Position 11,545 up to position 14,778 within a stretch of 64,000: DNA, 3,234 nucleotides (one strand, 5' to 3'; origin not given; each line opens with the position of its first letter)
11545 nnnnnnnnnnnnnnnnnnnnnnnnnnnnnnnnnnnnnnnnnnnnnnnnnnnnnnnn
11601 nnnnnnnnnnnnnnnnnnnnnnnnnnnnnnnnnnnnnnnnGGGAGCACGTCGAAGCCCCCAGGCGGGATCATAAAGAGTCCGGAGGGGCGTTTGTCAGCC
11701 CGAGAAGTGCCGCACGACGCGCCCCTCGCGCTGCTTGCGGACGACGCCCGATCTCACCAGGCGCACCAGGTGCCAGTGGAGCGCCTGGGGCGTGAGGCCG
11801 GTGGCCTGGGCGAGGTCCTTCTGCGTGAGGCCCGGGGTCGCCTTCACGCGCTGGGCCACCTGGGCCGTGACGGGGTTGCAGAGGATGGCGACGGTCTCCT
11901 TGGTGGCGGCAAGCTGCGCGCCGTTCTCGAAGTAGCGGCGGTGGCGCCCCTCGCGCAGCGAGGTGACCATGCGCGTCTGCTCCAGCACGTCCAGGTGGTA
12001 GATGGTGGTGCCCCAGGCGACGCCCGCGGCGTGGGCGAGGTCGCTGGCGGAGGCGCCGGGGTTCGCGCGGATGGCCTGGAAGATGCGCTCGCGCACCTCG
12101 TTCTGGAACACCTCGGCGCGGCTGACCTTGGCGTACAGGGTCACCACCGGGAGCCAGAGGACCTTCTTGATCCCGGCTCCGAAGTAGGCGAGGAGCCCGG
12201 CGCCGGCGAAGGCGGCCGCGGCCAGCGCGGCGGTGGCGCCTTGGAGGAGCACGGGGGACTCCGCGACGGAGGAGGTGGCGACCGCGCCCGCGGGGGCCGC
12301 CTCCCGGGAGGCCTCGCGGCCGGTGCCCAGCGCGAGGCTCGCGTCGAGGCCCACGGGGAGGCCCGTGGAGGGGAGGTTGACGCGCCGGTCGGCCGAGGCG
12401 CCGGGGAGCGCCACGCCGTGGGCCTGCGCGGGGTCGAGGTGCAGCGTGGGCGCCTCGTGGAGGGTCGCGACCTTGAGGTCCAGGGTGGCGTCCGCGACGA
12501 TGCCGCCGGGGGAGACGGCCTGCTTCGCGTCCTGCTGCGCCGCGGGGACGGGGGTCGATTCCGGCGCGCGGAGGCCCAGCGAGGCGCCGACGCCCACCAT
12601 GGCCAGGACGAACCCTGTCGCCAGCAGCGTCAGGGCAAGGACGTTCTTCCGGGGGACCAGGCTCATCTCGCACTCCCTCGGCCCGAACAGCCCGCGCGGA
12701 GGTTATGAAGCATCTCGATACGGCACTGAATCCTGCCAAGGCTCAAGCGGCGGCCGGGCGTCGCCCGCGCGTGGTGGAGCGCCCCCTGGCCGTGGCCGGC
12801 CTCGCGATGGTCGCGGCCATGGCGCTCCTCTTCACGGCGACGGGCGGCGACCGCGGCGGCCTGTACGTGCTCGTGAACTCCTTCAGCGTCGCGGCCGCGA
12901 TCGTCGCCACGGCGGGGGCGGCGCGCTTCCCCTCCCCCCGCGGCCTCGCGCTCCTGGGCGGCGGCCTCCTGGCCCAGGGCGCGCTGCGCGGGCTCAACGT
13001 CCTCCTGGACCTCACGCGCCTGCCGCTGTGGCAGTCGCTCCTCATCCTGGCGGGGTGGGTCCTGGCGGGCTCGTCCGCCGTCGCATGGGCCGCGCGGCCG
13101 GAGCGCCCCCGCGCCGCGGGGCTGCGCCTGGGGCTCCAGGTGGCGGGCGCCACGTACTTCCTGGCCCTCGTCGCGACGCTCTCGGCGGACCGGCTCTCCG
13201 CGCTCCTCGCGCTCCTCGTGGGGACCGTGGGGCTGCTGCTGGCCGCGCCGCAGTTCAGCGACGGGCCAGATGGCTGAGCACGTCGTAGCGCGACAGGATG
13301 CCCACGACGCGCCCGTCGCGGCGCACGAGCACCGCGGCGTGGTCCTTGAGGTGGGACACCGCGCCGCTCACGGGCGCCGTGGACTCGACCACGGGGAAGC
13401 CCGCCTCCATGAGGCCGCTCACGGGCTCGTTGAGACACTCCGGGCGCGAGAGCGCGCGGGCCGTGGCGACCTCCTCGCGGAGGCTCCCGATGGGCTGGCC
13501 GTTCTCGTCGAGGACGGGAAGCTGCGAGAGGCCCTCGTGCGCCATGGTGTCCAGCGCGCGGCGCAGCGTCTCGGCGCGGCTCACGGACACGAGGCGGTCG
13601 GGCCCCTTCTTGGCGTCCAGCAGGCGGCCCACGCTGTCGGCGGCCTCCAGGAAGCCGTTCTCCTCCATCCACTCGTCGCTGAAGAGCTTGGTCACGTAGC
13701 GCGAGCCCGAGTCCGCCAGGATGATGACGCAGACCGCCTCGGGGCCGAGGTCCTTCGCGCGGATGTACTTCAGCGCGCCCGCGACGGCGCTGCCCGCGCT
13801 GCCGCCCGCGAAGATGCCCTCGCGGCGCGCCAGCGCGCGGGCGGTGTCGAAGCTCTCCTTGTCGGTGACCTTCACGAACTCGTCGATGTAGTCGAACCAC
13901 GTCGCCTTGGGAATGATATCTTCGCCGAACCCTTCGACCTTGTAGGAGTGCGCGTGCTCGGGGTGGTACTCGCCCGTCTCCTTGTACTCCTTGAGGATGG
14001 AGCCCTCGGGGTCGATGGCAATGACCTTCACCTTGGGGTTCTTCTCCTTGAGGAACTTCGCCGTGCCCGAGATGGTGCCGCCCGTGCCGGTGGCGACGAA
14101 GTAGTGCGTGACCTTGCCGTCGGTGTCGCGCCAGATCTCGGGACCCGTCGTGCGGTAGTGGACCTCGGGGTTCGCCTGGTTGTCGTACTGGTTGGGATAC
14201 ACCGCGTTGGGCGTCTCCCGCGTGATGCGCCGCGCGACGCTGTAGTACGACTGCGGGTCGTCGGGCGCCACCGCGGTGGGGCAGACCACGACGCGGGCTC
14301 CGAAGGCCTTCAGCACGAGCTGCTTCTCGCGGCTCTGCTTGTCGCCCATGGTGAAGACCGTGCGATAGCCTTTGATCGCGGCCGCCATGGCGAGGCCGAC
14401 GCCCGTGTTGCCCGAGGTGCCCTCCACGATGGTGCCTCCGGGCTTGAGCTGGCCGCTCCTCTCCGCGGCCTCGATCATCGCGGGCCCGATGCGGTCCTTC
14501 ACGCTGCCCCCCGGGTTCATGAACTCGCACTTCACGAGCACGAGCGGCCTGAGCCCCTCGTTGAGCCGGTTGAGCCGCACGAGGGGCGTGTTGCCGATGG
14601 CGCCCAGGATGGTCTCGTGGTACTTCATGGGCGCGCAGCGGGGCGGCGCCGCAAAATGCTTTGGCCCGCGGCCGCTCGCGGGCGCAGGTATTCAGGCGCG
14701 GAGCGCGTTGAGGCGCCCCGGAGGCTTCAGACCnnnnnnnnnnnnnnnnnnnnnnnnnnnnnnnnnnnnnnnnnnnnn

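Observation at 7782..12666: Two membrane-tethered tandem-wHTH regulators plus a co-transcribed secreted S8 protease: candidate proteolysis-gated transmembrane signalling module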

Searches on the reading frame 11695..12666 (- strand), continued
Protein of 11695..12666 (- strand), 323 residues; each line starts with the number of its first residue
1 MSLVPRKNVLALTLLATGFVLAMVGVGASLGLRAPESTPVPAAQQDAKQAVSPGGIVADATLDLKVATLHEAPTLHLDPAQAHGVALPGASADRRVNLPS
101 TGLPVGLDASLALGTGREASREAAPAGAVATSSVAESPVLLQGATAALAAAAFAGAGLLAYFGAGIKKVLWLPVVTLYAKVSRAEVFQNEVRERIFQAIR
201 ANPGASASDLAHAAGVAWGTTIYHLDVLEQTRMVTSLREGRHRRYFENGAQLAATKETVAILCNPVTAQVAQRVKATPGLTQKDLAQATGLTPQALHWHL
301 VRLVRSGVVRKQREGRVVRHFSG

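Call 80: find_encoding_contigs(protein=P0063, flank=6000, max_places=2)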
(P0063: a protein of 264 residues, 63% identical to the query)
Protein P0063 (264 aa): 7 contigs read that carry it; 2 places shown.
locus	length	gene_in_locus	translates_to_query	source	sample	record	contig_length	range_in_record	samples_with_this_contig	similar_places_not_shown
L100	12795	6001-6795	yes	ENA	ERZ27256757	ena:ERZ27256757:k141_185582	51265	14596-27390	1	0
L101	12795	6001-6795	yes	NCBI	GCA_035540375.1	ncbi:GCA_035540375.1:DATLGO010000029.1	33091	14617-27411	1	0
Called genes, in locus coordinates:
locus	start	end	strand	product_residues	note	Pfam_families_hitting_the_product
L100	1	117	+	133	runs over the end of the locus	-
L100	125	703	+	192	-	PF25213:HVO_A0261_N (faint), PF00392:GntR (faint), PF13412:HTH_24 (weak), PF24266:HTH_HVO_0163_N (weak), PF08279:HTH_11 (faint), PF09339:HTH_IclR (faint), PF12840:HTH_20 (faint), PF13412:HTH_24 (weak), +3 more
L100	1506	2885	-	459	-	PF00291:PALP, PF00571:CBS (weak)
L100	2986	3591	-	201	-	PF02632:BioY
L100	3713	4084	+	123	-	-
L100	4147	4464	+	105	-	-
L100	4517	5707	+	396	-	PF01053:Cys_Met_Meta_PP, PF00266:Aminotran_5 (faint)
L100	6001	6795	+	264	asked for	PF13412:HTH_24 (weak), PF01047:MarR (faint), PF09339:HTH_IclR (faint), PF24266:HTH_HVO_0163_N, PF25212:HVO_A0114 (faint), PF12840:HTH_20 (weak), PF12802:MarR_2 (weak), PF13412:HTH_24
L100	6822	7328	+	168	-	PF04343:DUF488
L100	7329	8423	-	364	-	PF00082:Peptidase_S8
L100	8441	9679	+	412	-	PF17396:DUF1611_N, PF07755:DUF1611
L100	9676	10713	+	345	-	PF02746:MR_MLE_N, PF13378:MR_MLE_C, PF07476:MAAL_C (weak)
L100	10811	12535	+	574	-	-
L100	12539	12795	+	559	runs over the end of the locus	-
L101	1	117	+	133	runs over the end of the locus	-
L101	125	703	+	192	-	PF25213:HVO_A0261_N (faint), PF00392:GntR (faint), PF13412:HTH_24 (weak), PF24266:HTH_HVO_0163_N (weak), PF08279:HTH_11 (faint), PF09339:HTH_IclR (faint), PF12840:HTH_20 (faint), PF13412:HTH_24 (weak), +3 more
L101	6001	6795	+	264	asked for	PF13412:HTH_24 (weak), PF01047:MarR (faint), PF09339:HTH_IclR (faint), PF24266:HTH_HVO_0163_N, PF25212:HVO_A0114 (faint), PF12840:HTH_20 (weak), PF12802:MarR_2 (weak), PF13412:HTH_24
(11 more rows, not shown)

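Call 81: find_encoding_contigs(protein=P0054, flank=6000, max_places=2)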
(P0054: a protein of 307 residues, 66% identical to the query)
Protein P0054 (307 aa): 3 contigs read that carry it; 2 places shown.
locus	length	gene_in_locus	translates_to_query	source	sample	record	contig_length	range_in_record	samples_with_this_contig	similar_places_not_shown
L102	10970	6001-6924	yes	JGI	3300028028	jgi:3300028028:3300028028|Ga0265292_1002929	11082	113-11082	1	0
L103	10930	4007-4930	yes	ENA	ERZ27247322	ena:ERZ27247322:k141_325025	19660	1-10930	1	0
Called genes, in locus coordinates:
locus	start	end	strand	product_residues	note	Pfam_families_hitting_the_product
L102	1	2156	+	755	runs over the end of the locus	PF05345:He_PIG, PF17892:Cadherin_5 (weak), PF17963:Big_9, PF05345:He_PIG, PF17963:Big_9, PF17963:Big_9, PF05345:He_PIG, PF18911:PKD_4, +5 more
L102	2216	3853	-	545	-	PF01642:MM_CoA_mutase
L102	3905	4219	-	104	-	-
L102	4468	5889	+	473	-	PF00291:PALP, PF00571:CBS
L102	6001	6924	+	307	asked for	PF24266:HTH_HVO_0163_N (faint), PF01022:HTH_5 (faint), PF01047:MarR (faint), PF09339:HTH_IclR (faint), PF22168:DIP2311-like_C (faint), PF12802:MarR_2 (weak), PF12840:HTH_20 (weak), PF13412:HTH_24 (weak)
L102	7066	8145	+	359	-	PF00082:Peptidase_S8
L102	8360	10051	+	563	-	PF13229:Beta_helix (faint)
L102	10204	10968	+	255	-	?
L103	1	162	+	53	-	?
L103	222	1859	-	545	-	PF01642:MM_CoA_mutase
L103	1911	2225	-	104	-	-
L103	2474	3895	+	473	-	PF00291:PALP, PF00571:CBS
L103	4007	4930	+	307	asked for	PF24266:HTH_HVO_0163_N (faint), PF01022:HTH_5 (faint), PF01047:MarR (faint), PF09339:HTH_IclR (faint), PF22168:DIP2311-like_C (faint), PF12802:MarR_2 (weak), PF12840:HTH_20 (weak), PF13412:HTH_24 (weak)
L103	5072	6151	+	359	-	PF00082:Peptidase_S8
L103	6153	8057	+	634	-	PF13229:Beta_helix (faint)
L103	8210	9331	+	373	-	PF17396:DUF1611_N, PF07755:DUF1611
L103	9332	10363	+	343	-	PF02746:MR_MLE_N, PF13378:MR_MLE_C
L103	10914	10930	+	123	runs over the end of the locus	-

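Call 82: find_encoding_contigs(protein=P0064, flank=6000, max_places=2)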
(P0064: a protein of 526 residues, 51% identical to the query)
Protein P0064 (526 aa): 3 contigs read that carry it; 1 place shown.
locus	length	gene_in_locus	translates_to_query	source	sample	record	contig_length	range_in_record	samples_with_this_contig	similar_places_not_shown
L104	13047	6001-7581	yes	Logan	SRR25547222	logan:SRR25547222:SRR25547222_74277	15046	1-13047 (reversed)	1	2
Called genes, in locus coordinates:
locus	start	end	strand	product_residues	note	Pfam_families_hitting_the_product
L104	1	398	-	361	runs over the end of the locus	PF00155:Aminotran_1_2, PF01053:Cys_Met_Meta_PP (weak), PF01041:DegT_DnrJ_EryC1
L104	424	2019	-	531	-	PF13551:HTH_29 (faint), PF04703:FaeA (faint), PF13545:HTH_Crp_2 (faint), PF01978:TrmB (faint), PF09339:HTH_IclR (faint), PF12802:MarR_2 (faint), PF12840:HTH_20, PF13412:HTH_24, +1 more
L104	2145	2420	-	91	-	-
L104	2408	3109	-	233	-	-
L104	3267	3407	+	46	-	-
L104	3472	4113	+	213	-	PF13417:GST_N_3, PF22041:GST_C_7 (weak), PF14497:GST_C_3 (faint), PF13410:GST_C_2 (weak)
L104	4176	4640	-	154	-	PF10604:Polyketide_cyc2 (weak)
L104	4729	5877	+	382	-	PF01053:Cys_Met_Meta_PP, PF01041:DegT_DnrJ_EryC1 (weak)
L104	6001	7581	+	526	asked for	PF12840:HTH_20 (faint), PF01047:MarR (faint), PF24266:HTH_HVO_0163_N (weak), PF12802:MarR_2 (weak), PF13412:HTH_24 (weak)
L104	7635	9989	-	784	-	PF08487:VIT, PF00092:VWA, PF13519:VWA_2, PF13768:VWA_3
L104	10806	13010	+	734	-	PF01022:HTH_5, PF12840:HTH_20, PF13412:HTH_24 (faint)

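Call 83: find_encoding_contigs(protein=P0027, flank=6000, max_places=2)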
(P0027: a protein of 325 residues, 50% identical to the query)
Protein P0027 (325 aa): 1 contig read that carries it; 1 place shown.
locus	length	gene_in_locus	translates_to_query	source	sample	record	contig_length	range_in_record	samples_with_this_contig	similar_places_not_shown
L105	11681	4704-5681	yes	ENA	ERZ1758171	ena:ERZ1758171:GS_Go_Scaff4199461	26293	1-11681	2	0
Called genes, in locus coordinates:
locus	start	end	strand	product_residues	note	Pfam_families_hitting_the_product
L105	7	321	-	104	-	-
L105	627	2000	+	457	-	PF00291:PALP, PF00571:CBS (weak)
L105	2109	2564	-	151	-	-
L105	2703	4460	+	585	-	-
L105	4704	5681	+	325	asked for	PF12840:HTH_20 (faint), PF01022:HTH_5 (faint), PF24266:HTH_HVO_0163_N (weak), PF01047:MarR (faint), PF12802:MarR_2 (weak), PF13412:HTH_24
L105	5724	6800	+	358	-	PF00082:Peptidase_S8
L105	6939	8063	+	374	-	PF17396:DUF1611_N, PF07755:DUF1611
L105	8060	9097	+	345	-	PF02746:MR_MLE_N, PF13378:MR_MLE_C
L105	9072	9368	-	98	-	-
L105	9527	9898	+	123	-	-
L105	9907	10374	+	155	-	-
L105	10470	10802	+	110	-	-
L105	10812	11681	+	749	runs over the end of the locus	PF01496:V_ATPase_I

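Call 86: search_protein_families(library=ncbifam, proteins=[L105:6939-8063:+, L105:8060-9097:+], max_evalue=0.00001)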
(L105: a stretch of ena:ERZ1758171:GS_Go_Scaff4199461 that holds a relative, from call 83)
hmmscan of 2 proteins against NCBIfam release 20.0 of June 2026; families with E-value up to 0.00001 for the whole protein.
L105:6939-8063:+ (374 aa): 1 family
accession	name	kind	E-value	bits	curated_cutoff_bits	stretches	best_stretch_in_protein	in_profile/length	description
NF041892.1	DgcN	equivalog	4.8e-52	176.9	480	1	77-343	59-324/326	N-acetyltransferase DgcN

L105:8060-9097:+ (345 aa): 14 families
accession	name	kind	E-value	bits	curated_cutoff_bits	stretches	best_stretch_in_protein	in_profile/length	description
NF042940.1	racemase_DgcA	equivalog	1.1e-61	208.9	400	1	9-316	7-300/323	N-acetyl-D-Glu racemase DgcA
NF011708.0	PRK15129.1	equivalog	4.8e-44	150.7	343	1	15-313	16-302/321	L-Ala-D/L-Glu epimerase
NF041118.1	A_G_epim_Thtga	equivalog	1.2e-39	136.4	500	1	7-322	10-330/341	L-Ala-D/L-Glu epimerase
TIGR02534.1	mucon_cyclo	subfamily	1.4e-30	106.6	334.95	1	6-305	7-315/368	muconate/chloromuconate family cycloisomerase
TIGR01928.1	menC_lowGC_arch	equivalog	2.5e-25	89.2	200.65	1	12-308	7-303/325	o-succinylbenzoate synthase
NF043002.1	HProlDhtase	equivalog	2.4e-24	85.9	500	1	89-268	96-275/366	cis-3-hydroxy-L-proline dehydratase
TIGR01927.1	menC_gam_Gplu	equivalog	5e-24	85.1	130.55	1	29-301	24-279/307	o-succinylbenzoate synthase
NF002782.0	PRK02901.1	equivalog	1.6e-21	76.7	288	1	124-308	74-262/328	o-succinylbenzoate synthase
NF047820.1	TalGalacDh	equivalog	1.1e-16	60.7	500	1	94-306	107-325/371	L-talarate/galactarate dehydratase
NF002739.0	PRK02714.1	equivalog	5e-16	59.1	259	1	143-304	126-290/320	o-succinylbenzoate synthase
NF040866.1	AraD_Arch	equivalog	4.3e-11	42.4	650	1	17-270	23-286/372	arabinonate dehydratase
NF003473.0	PRK05105.1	equivalog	6.5e-11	41.8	236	1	136-296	123-282/331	o-succinylbenzoate synthase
NF010624.0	PRK14017.1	equivalog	4.6e-09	35.8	311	1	85-300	73-299/382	galactonate dehydratase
NF040790.2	glucon_galact_dh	equivalog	4e-06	25.9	750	0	29-275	26-291/390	bifunctional D-gluconate/D-galactonate dehydratase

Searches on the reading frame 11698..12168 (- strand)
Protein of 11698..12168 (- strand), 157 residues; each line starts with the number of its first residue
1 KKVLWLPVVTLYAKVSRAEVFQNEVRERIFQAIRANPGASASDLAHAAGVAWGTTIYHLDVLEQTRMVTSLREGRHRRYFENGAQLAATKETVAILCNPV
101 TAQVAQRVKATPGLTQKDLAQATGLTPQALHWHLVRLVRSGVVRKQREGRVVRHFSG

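Call 48: search_solved_structures(query=window:11698-12168:-, max_evalue=1, show_alignments=2)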
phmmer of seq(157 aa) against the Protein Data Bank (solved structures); distinct sequences matched with E-value up to 1: 15.
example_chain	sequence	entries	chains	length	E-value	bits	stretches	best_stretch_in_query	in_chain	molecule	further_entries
5duk_A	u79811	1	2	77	6.8e-05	26.2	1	17-87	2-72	putative DNA binding protein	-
6j05_A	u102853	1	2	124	0.0013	22.1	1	15-79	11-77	Transcriptional regulator ArsR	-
3cuo_A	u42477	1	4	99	0.0064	19.8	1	85-151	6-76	Uncharacterized HTH-type transcriptional regulator ygaV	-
2oqg_A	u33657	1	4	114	0.011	19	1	19-94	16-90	Possible transcriptional regulator, ArsR family protein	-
2v6b_A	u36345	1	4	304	0.022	18.1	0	38-79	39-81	L-LACTATE DEHYDROGENASE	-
6uvu_A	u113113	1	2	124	0.032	17.5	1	87-152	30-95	ArsR family transcriptional regulator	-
1r22_A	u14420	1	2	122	0.093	16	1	27-80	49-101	Transcriptional repressor smtB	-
2p4w_A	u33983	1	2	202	0.16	15.3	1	19-80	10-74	Transcriptional regulatory protein arsR family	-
1r1t_A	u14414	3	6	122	0.3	14.4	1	33-80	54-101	Transcriptional repressor smtB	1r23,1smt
2lkp_A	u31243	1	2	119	0.48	13.7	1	73-152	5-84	HTH-type transcriptional regulator NmtR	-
5hsm_A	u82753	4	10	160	0.64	13.3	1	107-145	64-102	Uncharacterized HTH-type transcriptional regulator Rv2887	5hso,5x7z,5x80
1p6r_A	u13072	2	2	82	0.75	13.1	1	116-152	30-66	Penicillinase repressor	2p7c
3l09_A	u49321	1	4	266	0.92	12.8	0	111-154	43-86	Putative transcriptional regulator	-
1uly_A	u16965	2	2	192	0.92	12.8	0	110-152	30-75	hypothetical protein PH1932 | hypothetical transcription regulator protein, PH1932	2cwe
6j0e_A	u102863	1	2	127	0.93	12.8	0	94-154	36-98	Arsenic responsive repressor ArsR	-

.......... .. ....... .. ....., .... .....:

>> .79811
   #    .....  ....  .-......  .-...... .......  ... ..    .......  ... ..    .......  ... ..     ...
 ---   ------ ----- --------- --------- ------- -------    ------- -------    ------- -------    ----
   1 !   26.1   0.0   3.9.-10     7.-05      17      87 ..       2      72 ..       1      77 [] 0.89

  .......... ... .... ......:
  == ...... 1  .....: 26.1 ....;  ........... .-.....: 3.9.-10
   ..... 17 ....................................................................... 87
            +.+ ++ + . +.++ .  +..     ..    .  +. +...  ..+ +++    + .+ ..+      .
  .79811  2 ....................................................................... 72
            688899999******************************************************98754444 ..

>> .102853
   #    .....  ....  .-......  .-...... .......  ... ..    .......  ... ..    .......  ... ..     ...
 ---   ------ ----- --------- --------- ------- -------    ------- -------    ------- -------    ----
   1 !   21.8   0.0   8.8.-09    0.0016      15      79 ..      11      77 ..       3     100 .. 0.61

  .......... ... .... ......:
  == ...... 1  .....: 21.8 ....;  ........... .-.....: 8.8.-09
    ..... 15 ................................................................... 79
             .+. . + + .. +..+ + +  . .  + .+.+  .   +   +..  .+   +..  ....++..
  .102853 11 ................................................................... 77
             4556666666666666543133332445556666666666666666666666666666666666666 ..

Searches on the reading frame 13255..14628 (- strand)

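Call 3: search_protein_families(library=pfam, proteins=[window:13255-14628:-], max_evalue=0.01)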
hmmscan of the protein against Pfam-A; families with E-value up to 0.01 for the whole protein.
window:13255-14628:- (457 aa): 2 families
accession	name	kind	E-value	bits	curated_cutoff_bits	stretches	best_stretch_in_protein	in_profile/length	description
PF00291.31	PALP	-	6.4e-83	278.9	35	1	8-305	2-294/295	Pyridoxal-phosphate dependent enzyme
PF00571.33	CBS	-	6.4e-15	55.7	24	2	346-383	9-46/57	CBS domain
